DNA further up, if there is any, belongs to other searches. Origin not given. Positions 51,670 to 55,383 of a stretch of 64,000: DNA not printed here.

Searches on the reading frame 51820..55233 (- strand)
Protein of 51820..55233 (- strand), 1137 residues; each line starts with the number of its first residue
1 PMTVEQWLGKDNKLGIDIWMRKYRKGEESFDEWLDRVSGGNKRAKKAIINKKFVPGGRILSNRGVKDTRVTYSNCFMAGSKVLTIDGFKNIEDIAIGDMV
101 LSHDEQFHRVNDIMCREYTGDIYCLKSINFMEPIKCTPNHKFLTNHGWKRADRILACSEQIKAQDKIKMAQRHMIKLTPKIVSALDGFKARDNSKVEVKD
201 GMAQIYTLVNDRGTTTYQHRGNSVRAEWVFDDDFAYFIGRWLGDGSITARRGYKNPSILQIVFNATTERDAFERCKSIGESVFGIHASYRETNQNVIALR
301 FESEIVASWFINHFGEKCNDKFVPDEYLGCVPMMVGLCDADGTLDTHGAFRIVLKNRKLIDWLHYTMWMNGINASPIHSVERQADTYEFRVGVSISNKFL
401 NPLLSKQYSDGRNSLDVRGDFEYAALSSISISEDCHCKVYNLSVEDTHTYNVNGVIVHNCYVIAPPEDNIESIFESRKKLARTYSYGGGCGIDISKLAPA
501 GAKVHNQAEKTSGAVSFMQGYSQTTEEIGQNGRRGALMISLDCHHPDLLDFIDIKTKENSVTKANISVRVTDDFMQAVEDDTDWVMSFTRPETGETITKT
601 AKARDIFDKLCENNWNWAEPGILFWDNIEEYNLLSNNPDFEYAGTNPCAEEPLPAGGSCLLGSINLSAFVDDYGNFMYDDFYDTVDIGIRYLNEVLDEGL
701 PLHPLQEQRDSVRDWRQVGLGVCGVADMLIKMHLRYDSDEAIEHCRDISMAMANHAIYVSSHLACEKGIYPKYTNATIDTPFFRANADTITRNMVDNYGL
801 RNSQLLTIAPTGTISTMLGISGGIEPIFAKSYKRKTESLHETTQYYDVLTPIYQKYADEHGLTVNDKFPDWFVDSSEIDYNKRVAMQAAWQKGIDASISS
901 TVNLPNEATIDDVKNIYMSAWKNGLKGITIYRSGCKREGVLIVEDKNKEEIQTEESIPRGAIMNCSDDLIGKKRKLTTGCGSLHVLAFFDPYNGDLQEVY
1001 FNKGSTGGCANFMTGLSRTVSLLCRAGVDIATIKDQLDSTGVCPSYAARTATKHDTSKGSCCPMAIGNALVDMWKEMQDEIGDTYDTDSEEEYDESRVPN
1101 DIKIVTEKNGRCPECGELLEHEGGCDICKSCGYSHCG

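Call 58: search_protein_families(library=phrogs, proteins=[window:51820-55233:-], max_evalue=0.00001)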
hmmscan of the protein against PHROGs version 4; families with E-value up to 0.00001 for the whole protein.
window:51820-55233:- (1137 aa): 10 families
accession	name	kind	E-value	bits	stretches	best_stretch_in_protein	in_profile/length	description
phrog_84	-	DNA, RNA and nucleotide metabolism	1.9e-127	427.8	1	458-1136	277-973/975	ribonucleoside-diphosphate reductase large subunit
phrog_367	-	DNA, RNA and nucleotide metabolism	4e-33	115.5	1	531-931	280-649/701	ribonucleotide reductase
phrog_3844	-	moron, auxiliary metabolic gene and host takeover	1.1e-28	101.4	1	658-927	161-426/451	NrdA-like aerobic NDP reductase large subunit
phrog_3987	-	DNA, RNA and nucleotide metabolism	1.8e-19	70.7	1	460-610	222-376/467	ribonucleotide reductase large subunit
phrog_36001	-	unknown function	2.4e-13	50.2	1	73-145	95-165/715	-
phrog_21587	-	unknown function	1e-09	38.1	1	71-145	571-648/706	-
phrog_23565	-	DNA, RNA and nucleotide metabolism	4.4e-08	34.4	1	982-1137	44-199/199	ribonucleotide reductase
phrog_6132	-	DNA, RNA and nucleotide metabolism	3e-07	31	1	460-574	218-328/530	ribonucleotide reductase large subunit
phrog_15127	-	head and packaging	1.8e-06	27.8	0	106-154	253-300/602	head protein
phrog_22953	-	DNA, RNA and nucleotide metabolism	1.9e-06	29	0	494-586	4-101/201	ribonucleotide reductase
